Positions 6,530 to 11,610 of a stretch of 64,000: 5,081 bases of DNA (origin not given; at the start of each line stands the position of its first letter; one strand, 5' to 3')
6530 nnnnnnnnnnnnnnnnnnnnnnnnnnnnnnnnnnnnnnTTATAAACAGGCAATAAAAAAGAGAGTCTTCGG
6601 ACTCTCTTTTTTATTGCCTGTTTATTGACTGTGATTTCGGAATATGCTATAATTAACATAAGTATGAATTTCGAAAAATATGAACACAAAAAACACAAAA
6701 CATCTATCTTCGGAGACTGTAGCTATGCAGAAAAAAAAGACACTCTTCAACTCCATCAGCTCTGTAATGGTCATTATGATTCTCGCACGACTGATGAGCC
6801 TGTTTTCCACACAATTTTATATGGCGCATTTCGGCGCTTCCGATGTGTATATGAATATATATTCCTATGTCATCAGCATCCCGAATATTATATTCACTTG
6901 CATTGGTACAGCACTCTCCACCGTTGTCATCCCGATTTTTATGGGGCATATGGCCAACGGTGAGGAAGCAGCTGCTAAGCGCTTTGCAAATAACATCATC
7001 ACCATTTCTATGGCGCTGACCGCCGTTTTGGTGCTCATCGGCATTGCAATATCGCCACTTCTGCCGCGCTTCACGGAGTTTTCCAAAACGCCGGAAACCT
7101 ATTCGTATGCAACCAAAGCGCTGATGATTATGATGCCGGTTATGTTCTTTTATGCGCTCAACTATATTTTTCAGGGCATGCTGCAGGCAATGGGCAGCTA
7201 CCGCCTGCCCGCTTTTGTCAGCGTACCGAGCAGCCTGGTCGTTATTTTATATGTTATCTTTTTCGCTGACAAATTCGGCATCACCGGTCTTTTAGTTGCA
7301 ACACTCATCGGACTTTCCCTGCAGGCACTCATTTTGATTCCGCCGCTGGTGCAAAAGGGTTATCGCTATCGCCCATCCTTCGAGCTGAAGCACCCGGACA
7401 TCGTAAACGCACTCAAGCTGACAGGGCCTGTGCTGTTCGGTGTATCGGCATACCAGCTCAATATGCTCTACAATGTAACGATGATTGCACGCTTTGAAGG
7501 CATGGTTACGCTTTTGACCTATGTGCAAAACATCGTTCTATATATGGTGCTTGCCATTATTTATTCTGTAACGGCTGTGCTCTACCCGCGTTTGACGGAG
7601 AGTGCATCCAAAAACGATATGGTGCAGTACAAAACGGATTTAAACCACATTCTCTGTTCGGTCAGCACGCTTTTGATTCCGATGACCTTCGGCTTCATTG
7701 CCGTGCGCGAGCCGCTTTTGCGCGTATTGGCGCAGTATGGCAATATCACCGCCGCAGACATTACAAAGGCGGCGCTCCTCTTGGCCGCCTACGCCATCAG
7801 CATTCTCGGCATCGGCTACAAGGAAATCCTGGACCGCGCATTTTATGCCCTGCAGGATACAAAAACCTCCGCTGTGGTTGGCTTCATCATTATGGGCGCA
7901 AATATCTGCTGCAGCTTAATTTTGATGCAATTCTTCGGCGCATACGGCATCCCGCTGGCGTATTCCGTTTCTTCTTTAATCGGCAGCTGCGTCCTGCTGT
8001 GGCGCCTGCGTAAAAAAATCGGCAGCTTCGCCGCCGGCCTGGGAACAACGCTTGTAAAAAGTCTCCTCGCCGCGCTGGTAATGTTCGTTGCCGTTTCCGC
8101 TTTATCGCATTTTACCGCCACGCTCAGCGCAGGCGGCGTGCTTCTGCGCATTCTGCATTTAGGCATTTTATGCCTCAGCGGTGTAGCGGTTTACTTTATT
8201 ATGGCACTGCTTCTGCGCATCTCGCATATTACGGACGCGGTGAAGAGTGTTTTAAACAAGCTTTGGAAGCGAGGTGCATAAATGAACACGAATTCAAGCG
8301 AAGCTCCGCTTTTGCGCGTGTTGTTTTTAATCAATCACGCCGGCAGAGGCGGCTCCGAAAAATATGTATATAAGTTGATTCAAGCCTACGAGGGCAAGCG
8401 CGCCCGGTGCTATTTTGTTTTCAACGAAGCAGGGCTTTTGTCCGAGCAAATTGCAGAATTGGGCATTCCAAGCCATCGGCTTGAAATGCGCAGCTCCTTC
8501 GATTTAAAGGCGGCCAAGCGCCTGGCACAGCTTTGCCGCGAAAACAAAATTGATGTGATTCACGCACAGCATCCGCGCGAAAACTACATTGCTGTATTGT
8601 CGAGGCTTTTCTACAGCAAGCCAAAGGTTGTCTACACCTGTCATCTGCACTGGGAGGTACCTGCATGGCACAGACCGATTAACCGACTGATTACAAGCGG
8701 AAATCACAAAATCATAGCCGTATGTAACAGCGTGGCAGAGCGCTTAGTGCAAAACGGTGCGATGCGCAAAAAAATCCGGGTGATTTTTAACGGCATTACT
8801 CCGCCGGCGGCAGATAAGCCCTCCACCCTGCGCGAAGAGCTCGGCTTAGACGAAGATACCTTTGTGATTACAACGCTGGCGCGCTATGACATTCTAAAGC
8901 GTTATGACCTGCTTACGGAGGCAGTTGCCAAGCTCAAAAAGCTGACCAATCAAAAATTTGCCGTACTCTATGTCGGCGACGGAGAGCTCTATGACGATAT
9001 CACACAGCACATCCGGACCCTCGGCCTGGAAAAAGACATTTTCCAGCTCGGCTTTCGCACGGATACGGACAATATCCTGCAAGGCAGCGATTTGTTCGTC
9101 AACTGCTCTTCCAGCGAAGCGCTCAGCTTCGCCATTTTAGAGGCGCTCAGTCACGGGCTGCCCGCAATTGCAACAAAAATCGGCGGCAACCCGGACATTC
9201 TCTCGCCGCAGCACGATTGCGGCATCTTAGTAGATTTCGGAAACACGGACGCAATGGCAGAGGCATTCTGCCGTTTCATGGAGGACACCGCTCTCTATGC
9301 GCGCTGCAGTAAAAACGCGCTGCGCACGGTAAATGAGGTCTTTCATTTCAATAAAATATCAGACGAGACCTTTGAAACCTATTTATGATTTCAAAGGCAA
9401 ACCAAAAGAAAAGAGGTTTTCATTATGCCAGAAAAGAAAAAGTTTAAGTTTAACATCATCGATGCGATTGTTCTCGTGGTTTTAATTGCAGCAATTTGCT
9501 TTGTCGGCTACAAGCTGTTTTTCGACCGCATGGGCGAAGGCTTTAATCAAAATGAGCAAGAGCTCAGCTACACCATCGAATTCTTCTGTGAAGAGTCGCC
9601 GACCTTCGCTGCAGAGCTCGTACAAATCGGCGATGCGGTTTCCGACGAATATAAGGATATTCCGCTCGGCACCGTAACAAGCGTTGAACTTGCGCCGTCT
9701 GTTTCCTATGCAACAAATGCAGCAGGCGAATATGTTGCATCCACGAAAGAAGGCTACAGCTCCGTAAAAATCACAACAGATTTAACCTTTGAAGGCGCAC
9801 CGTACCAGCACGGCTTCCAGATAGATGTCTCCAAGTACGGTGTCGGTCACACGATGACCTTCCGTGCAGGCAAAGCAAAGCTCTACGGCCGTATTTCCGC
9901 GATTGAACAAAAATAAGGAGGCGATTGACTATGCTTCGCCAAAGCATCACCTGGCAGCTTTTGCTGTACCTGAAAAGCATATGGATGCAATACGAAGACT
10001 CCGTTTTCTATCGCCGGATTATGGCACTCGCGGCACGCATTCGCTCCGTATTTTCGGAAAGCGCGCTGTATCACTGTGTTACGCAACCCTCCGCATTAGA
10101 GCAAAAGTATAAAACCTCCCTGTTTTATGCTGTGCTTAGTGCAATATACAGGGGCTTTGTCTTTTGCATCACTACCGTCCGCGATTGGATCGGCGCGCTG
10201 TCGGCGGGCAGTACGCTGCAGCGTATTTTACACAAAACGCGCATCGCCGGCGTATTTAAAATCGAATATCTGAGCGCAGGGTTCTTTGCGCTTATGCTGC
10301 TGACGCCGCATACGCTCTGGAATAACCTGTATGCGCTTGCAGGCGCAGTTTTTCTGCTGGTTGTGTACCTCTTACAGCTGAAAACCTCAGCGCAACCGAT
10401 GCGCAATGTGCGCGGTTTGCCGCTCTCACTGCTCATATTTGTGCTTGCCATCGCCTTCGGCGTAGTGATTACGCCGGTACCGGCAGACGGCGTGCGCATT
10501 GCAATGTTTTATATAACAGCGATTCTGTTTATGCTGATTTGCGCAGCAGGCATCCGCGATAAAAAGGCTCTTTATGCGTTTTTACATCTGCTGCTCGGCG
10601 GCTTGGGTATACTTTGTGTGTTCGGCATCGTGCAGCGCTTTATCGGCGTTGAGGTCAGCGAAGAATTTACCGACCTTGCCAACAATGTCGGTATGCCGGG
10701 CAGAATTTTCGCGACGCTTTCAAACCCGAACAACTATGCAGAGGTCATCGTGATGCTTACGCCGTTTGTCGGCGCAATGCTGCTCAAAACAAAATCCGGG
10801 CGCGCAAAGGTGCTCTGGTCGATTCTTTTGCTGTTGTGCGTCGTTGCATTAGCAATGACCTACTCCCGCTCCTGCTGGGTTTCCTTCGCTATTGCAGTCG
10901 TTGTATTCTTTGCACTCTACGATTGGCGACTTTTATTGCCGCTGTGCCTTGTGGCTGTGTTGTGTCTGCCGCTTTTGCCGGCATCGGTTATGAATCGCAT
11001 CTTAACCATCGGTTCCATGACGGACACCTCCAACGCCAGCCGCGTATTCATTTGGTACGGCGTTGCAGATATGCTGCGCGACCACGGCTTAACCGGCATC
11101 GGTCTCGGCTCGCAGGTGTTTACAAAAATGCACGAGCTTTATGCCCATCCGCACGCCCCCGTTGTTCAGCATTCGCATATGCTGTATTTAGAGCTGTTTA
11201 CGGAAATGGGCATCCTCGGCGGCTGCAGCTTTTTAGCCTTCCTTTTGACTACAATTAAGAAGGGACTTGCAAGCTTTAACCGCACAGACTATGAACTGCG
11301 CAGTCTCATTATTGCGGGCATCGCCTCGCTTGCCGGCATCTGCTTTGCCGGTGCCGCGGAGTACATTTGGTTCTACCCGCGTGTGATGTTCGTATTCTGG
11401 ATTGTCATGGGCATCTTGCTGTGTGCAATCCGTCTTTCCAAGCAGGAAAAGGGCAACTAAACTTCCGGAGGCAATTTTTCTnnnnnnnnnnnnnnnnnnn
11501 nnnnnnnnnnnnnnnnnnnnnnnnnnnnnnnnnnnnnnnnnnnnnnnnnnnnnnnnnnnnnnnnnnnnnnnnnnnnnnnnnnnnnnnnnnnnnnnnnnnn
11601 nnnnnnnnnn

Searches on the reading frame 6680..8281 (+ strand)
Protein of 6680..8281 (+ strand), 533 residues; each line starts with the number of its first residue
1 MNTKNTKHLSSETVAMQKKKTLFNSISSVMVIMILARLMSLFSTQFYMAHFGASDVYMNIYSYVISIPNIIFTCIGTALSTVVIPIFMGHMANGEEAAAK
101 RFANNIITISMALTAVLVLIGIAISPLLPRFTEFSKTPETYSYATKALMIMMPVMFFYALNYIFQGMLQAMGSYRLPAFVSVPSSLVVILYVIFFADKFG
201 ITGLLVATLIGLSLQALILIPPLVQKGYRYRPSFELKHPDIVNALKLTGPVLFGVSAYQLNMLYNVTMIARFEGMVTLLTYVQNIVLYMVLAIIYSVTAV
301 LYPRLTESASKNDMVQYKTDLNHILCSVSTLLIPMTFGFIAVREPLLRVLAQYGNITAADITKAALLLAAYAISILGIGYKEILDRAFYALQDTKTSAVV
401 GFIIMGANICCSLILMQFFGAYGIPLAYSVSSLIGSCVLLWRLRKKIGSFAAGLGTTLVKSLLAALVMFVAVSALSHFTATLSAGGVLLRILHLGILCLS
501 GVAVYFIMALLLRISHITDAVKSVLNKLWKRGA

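Call 7: search_protein_families(library=pfam, proteins=[window:6680-8281:+])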
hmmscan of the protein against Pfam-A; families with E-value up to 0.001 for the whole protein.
window:6680-8281:+ (533 aa): 2 families
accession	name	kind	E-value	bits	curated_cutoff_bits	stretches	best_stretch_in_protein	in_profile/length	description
PF03023.19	MurJ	-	8.9e-70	236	27.4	1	50-490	4-447/451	Lipid II flippase MurJ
PF01554.23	MatE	-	7.6e-08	32.6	24.9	1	31-190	4-157/161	MatE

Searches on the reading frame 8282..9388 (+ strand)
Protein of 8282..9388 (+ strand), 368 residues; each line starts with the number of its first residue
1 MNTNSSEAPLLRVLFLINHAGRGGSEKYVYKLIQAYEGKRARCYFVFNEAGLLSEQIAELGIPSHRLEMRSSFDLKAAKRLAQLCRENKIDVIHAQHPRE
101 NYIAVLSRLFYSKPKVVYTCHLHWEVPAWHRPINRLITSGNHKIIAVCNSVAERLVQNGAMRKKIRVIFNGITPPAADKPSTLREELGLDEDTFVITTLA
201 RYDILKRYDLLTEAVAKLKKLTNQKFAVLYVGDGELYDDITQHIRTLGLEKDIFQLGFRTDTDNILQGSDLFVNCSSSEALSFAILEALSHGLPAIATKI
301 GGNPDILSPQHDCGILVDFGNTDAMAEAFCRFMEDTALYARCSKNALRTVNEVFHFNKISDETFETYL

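Call 7: search_protein_families(library=pfam, proteins=[window:8282-9388:+])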
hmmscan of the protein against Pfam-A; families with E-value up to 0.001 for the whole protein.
window:8282-9388:+ (368 aa): 6 families
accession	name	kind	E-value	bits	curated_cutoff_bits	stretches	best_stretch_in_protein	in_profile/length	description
PF00534.26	Glycos_transf_1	-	1.6e-31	109.6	26.4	1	183-346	5-169/172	Glycosyl transferases group 1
PF13692.12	Glyco_trans_1_4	-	5e-25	88.8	27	1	195-335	3-142/142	Glycosyl transferases group 1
PF13439.12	Glyco_transf_4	-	3.5e-23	82.9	28.5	1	23-172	2-166/170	Glycosyltransferase Family 4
PF13579.12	Glyco_trans_4_4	-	3.5e-15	57.1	29.7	1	23-171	1-158/158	Glycosyl transferase 4-like domain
PF13477.12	Glyco_trans_4_2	-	1.2e-05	26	23.4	1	13-121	2-107/139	Glycosyl transferase 4-like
PF20706.3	GT4-conflict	-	0.00046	19.7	26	1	133-307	139-320/385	Family 4 Glycosyltransferase in conflict systems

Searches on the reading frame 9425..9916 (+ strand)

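Call 82: search_protein_families(library=pfam, proteins=[window:9425-9916:+], max_evalue=0.001)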
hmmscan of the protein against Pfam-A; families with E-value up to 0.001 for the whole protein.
window:9425-9916:+ (163 aa): 1 family
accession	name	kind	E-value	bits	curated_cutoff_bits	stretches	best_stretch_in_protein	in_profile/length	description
PF14221.11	DUF4330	-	7.6e-17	62.4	27.6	1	8-160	13-166/167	Domain of unknown function (DUF4330)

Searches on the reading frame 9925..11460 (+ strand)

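Call 7: search_protein_families(library=pfam, proteins=[window:9925-11460:+])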
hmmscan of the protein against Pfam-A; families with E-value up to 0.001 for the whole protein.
window:9925-11460:+ (511 aa): 1 family
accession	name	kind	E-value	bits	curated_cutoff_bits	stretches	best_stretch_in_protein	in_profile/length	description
PF04932.20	Wzy_C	-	3.9e-21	75.8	31.7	1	301-436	2-148/149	O-Antigen ligase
